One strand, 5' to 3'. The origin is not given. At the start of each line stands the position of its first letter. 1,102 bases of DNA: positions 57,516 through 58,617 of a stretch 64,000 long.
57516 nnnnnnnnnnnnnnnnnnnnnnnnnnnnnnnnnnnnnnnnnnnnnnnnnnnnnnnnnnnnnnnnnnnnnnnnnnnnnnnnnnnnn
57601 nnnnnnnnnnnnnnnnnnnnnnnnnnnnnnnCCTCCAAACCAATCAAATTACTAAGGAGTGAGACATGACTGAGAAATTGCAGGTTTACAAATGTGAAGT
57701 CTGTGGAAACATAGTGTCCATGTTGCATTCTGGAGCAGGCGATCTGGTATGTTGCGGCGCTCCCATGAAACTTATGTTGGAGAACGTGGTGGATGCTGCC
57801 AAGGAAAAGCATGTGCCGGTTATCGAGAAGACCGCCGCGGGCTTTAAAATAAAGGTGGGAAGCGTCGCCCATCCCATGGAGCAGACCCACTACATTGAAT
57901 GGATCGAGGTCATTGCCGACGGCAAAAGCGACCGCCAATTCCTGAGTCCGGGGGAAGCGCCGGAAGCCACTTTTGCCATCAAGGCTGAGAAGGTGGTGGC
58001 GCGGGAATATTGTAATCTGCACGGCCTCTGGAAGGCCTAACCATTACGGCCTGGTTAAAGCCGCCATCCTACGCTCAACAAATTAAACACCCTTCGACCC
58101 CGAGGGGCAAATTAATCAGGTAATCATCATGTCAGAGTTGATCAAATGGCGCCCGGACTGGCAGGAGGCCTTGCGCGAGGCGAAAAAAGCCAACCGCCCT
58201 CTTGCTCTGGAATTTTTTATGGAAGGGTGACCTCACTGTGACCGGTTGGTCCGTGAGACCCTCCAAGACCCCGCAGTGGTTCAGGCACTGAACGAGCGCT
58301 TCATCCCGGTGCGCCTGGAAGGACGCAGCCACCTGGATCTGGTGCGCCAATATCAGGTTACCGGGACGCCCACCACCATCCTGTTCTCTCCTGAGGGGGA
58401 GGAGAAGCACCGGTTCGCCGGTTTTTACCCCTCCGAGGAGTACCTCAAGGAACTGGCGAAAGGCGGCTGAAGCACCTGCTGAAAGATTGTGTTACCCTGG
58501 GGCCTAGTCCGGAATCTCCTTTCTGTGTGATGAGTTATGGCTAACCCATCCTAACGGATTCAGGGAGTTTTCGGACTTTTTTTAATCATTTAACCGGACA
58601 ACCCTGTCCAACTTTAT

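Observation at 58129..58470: Thioredoxin-fold gene with in-frame UGA in the redox motif and a SECIS-like hairpin: probable unannotated selenoprotein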

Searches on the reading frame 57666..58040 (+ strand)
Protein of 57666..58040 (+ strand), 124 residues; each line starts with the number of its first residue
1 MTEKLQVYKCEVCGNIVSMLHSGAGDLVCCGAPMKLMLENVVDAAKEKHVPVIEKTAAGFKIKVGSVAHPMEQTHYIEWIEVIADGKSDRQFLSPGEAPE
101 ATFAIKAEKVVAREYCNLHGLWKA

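Call 7: search_protein_families(library=pfam, proteins=[window:57666-58040:+], max_evalue=0.01)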
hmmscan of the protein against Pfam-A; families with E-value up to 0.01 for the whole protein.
window:57666-58040:+ (124 aa): 2 families
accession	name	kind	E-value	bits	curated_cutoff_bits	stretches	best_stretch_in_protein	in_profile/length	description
PF01880.24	Desulfoferrodox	-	7.7e-24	84.5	22.2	1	43-123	3-96/98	Desulfoferrodoxin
PF06397.17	Desulfoferrod_N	-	9.4e-20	70.4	23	1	2-37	1-36/36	Desulfoferrodoxin, N-terminal domain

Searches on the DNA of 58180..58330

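Call 33: search_rna_families(source=window, start=58180, end=58330, threshold=evalue, max_evalue=10, show_alignments=3)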
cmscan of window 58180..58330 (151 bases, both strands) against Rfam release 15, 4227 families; matches with E-value up to 10: 0.
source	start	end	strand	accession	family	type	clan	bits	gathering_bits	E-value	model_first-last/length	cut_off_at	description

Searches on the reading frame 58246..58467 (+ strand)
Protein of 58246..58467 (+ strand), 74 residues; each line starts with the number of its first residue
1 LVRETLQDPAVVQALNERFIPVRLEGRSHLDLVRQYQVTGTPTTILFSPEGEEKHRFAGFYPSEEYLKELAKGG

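Call 72: find_encoding_contigs(protein=window:58246-58467:+, flank=2000, max_places=3)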
Protein seq(74 aa) (74 aa): 15 contigs read that carry it; 3 places shown.
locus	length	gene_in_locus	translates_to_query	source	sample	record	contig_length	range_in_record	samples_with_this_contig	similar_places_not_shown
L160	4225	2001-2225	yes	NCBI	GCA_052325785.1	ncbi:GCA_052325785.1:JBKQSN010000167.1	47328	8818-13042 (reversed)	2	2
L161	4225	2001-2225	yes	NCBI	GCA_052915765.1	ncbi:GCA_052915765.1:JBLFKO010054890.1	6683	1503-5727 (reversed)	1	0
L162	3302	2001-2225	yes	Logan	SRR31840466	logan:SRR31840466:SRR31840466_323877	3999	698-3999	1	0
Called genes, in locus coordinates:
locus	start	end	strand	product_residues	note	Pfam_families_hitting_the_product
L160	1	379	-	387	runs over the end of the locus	PF12838:Fer4_7 (faint), PF13183:Fer4_8 (faint), PF13746:Fer4_18 (faint), PF13534:Fer4_17 (faint), PF17179:Fer4_22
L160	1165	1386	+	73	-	PF00301:Rubredoxin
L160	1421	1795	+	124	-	PF06397:Desulfoferrod_N, PF01880:Desulfoferrodox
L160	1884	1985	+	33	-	-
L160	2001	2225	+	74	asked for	PF13098:Thioredoxin_2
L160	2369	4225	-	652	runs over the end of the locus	PF00989:PAS (weak), PF01590:GAF (faint), PF08448:PAS_4 (weak), PF07730:HisKA_3, PF02518:HATPase_c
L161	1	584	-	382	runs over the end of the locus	PF11899:DUF3419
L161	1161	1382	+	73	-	PF00301:Rubredoxin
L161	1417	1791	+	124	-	PF06397:Desulfoferrod_N, PF01880:Desulfoferrodox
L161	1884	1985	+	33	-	-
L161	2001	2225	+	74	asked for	PF13098:Thioredoxin_2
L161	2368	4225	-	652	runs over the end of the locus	PF13426:PAS_9 (faint), PF00989:PAS (weak), PF01590:GAF (faint), PF08448:PAS_4 (faint), PF07730:HisKA_3, PF02518:HATPase_c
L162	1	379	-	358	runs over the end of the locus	?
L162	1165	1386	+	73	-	PF00301:Rubredoxin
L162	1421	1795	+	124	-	PF06397:Desulfoferrod_N, PF01880:Desulfoferrodox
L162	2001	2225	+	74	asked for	PF13098:Thioredoxin_2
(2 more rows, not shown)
